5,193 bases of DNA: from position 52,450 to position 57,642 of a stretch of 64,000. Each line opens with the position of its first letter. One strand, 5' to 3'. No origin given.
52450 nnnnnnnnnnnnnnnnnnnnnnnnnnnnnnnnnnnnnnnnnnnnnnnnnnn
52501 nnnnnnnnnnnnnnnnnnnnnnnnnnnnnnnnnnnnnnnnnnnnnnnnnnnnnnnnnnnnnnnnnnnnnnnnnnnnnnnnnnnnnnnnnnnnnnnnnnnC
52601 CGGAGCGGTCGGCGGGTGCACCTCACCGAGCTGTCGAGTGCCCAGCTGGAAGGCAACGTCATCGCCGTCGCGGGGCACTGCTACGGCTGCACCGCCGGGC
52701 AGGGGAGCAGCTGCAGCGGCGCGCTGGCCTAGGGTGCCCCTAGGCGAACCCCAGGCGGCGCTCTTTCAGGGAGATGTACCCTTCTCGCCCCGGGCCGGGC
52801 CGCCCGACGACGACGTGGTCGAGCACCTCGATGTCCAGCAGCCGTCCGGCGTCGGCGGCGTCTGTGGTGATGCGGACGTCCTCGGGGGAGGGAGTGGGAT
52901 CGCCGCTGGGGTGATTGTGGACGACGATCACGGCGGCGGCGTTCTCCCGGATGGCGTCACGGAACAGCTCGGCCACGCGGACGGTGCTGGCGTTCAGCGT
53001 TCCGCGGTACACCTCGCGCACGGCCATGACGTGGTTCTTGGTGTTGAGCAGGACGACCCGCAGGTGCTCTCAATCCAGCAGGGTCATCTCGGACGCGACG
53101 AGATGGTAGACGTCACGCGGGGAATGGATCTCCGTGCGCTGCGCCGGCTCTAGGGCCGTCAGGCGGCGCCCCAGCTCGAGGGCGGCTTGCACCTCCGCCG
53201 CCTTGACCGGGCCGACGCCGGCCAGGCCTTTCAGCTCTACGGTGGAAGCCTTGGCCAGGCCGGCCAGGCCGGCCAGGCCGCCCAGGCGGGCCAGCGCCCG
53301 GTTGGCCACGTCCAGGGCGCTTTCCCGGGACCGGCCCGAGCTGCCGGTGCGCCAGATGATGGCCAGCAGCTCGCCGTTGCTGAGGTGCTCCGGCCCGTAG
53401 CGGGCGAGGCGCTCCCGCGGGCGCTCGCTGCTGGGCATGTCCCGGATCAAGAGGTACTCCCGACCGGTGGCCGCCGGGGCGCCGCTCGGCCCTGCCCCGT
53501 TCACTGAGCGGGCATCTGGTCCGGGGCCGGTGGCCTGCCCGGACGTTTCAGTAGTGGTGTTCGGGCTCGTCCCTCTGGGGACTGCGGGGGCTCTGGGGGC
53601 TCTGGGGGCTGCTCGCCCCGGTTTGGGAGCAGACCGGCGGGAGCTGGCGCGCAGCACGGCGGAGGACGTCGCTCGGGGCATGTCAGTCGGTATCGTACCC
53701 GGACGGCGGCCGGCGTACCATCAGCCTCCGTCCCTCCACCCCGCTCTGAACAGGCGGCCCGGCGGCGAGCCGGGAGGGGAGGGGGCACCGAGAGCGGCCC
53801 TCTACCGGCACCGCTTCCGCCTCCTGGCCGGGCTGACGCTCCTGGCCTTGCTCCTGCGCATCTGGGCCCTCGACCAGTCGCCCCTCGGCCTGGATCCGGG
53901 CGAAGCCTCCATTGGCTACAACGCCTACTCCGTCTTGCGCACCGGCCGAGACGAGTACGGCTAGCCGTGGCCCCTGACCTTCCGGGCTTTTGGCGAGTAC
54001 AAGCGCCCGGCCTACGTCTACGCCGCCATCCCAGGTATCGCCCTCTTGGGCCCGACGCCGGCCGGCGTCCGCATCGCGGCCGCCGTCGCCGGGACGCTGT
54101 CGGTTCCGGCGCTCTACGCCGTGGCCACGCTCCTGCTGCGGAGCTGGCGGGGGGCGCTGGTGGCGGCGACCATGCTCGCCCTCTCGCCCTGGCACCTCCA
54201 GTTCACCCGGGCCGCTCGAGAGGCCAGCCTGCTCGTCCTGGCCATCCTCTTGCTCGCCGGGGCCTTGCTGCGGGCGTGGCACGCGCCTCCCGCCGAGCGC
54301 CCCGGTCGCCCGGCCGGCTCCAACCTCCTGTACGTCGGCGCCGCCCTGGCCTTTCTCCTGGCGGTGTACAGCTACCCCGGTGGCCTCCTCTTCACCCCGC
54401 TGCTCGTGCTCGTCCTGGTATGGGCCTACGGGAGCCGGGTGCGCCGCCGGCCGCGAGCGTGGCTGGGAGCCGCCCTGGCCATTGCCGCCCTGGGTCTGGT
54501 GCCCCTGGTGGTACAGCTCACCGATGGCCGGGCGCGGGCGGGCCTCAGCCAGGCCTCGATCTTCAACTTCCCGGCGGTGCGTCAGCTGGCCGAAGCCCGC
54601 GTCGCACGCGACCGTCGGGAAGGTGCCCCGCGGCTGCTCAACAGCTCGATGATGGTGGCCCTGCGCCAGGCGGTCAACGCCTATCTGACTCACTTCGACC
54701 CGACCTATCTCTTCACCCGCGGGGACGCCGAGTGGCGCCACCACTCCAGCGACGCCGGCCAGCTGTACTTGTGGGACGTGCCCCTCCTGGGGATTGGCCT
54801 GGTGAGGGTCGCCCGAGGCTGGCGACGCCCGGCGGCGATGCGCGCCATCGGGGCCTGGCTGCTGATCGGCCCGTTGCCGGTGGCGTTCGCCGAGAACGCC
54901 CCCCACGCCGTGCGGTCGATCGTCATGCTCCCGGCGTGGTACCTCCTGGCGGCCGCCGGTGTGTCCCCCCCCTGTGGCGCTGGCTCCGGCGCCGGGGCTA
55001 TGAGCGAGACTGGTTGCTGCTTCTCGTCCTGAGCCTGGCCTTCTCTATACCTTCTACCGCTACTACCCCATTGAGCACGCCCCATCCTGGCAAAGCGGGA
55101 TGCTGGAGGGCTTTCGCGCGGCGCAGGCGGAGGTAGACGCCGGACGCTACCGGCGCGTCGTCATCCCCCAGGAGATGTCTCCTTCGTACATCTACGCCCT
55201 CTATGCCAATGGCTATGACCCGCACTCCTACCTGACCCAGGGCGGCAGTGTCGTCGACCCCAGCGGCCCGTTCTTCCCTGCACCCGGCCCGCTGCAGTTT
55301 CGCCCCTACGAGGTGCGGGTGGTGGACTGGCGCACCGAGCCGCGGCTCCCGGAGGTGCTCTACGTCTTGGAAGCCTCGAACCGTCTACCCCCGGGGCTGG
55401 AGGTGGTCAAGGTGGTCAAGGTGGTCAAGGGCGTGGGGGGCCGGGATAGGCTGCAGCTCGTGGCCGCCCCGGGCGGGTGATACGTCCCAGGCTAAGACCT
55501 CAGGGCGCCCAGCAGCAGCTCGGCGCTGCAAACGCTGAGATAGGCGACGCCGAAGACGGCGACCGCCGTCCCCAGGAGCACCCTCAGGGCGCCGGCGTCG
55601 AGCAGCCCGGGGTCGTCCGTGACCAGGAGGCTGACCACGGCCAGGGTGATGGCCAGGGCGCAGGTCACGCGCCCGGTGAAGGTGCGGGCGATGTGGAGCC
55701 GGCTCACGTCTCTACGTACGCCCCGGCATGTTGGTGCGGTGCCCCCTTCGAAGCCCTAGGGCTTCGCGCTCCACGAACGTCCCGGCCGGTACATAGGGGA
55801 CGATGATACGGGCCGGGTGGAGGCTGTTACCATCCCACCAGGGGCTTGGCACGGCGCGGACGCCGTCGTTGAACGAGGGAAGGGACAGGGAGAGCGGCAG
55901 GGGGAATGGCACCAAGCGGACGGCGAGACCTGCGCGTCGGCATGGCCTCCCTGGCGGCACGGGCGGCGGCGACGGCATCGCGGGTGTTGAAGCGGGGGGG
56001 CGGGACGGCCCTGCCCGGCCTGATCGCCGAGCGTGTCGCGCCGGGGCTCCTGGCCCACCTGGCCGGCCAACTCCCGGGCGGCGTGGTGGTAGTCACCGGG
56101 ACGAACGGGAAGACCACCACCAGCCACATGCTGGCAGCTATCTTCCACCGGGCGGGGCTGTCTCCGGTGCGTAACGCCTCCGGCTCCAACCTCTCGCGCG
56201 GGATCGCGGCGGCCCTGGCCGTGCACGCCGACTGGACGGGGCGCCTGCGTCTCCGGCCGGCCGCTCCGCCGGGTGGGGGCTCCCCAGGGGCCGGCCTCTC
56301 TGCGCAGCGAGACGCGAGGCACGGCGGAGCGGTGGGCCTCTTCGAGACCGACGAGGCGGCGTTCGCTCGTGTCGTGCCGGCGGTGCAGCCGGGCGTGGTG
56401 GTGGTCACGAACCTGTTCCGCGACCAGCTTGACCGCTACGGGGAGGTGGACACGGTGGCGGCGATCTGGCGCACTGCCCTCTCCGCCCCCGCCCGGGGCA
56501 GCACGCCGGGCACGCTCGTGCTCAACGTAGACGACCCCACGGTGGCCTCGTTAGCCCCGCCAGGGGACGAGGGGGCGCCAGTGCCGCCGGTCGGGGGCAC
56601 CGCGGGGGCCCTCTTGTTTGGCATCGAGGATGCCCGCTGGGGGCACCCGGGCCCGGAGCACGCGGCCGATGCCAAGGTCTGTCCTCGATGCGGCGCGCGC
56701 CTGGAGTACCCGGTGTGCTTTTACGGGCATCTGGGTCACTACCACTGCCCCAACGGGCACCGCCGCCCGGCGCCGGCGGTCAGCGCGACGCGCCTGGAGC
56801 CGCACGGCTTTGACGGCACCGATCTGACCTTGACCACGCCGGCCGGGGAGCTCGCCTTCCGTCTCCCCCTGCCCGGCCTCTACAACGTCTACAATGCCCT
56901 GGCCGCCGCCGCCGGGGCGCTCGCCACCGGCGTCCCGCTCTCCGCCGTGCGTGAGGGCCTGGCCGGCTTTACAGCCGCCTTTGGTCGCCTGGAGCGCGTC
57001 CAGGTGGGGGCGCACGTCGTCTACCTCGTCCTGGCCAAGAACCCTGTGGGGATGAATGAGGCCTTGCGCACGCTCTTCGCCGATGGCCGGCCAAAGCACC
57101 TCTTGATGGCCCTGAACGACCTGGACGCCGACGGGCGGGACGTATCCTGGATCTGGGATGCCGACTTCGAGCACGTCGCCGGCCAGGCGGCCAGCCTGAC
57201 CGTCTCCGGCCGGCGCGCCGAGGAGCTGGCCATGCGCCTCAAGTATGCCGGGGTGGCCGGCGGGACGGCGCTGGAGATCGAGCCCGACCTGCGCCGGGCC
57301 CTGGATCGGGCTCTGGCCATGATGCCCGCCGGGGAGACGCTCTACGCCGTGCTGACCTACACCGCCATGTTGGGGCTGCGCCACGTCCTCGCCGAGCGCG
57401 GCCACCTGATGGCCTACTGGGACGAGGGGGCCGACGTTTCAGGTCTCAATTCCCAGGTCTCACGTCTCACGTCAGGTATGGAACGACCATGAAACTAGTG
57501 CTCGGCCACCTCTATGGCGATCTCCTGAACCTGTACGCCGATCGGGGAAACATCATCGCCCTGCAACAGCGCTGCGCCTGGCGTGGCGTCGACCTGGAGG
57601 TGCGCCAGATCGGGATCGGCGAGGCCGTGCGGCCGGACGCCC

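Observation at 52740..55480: Two adjacent conserved genes each interrupted by a different in-frame stop (TGA in radC, TAG in a GT39/PMT-like gene), plus a C8 homopolymer frameshift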

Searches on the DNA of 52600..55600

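Call 40: search_rna_families(source=window, start=52600, end=55600, threshold=evalue, max_evalue=10)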
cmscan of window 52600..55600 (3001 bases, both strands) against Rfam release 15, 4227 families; matches with E-value up to 10: 6.
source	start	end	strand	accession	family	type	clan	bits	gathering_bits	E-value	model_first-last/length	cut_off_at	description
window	53305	53349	-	RF02831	Scr2736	Gene; sRNA;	-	22.6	43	0.94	1-64/64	no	Streptomyces RNA 2736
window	53204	53275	-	RF00996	mir-631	Gene; miRNA;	-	19.9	59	4.3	1-73/73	no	mir-631 microRNA precursor family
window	53376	53451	+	RF03587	mir-1202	Gene; miRNA;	-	16.9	80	9.4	1-80/80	no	mir-1202 microRNA precursor family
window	52896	52947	+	RF03196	mir-6790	Gene; miRNA;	-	16.8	78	9.5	1-63/63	no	mir-6790 microRNA precursor family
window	55070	55212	-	RF02471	Ms_IGR-5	Gene; sRNA;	-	16.3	45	0.94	1-184/184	no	Actinobacteria sRNA Ms_IGR-5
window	52618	52666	-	RF01276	sR53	Gene; snRNA; snoRNA; CD-box;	-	13.2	49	8.5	1-60/60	no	Small nucleolar RNA sR53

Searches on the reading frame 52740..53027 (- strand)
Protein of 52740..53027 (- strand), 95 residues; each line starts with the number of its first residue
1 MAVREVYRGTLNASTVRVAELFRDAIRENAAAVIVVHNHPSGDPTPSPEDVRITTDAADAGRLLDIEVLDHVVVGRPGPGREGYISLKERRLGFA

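Call 34: find_encoding_contigs(protein=window:52740-53027:-, flank=3000, max_places=10)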
Protein window:52740-53027:- (95 aa): 1 contig read that carries it; 1 place shown.
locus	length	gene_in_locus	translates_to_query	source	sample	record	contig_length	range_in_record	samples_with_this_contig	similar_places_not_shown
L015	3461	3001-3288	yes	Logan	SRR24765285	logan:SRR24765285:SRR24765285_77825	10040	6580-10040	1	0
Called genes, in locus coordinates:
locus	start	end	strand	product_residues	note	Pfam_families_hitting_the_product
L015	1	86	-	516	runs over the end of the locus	PF08245:Mur_ligase_M (faint), PF08353:MurT_C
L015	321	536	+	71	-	-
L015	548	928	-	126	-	-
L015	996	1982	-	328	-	PF13231:PMT_2 (weak)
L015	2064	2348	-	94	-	-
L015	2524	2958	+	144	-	PF20582:UPF0758_N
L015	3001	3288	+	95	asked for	PF04002:RadC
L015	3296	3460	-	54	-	?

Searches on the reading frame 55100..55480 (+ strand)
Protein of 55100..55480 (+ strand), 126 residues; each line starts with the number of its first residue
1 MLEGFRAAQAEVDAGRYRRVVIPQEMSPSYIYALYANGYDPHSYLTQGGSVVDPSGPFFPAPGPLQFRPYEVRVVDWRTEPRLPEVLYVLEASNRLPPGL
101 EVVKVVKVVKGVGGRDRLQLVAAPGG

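Call 35: find_encoding_contigs(protein=window:55100-55480:+, flank=3000, max_places=10)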
Protein window:55100-55480:+ (126 aa): 1 contig read that carries it; 1 place shown.
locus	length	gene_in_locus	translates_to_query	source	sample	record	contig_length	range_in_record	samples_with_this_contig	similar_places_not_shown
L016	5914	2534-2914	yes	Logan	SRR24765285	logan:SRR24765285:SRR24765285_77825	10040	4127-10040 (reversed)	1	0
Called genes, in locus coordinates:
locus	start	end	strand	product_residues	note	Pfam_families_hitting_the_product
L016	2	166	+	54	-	?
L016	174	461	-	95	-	PF04002:RadC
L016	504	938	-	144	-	PF20582:UPF0758_N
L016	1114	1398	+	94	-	-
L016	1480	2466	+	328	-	PF13231:PMT_2 (weak)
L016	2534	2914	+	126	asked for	-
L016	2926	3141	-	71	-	-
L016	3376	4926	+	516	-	PF08245:Mur_ligase_M (faint), PF08353:MurT_C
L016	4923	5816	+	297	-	PF07685:GATase_3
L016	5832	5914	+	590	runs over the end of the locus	PF05833:NFACT_N, PF05670:NFACT-R_1 (weak)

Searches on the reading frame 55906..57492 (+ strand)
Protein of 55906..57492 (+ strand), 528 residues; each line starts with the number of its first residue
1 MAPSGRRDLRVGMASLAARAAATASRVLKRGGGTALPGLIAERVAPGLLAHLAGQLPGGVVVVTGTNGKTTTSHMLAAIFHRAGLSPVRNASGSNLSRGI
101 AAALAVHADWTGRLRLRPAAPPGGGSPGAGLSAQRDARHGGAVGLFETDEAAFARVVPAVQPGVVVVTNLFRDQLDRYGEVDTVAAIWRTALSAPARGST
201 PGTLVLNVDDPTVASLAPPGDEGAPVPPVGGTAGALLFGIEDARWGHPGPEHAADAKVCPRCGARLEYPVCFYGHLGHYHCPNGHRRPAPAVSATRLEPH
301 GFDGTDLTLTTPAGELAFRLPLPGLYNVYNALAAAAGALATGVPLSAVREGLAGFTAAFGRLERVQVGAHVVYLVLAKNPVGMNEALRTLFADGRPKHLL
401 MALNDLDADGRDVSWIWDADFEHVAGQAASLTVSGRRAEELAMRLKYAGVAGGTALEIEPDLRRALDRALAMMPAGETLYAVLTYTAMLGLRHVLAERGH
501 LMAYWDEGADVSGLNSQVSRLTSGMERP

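Call 8: search_protein_families(library=pfam, proteins=[window:55906-57489:+], max_evalue=0.01)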
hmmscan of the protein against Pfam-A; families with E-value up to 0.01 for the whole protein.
window:55906-57489:+ (528 aa): 3 families
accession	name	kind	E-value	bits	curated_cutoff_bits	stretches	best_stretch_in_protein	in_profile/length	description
PF08353.15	MurT_C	-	2.5e-31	108.3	25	1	376-488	1-110/110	MurT ligase C-terminal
PF08245.18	Mur_ligase_M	-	4.9e-17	63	24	2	63-83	1-21/200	Mur ligase middle domain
PF02875.26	Mur_ligase_C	-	5.3e-05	24.5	28.4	1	360-478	1-120/127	Mur ligase, glutamate ligase domain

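Call 10: find_encoding_contigs(protein=window:55906-57492:+, flank=10000, max_places=10)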
Protein window:55906-57492:+ (528 aa): no gene with exactly this product is on record in the collection.
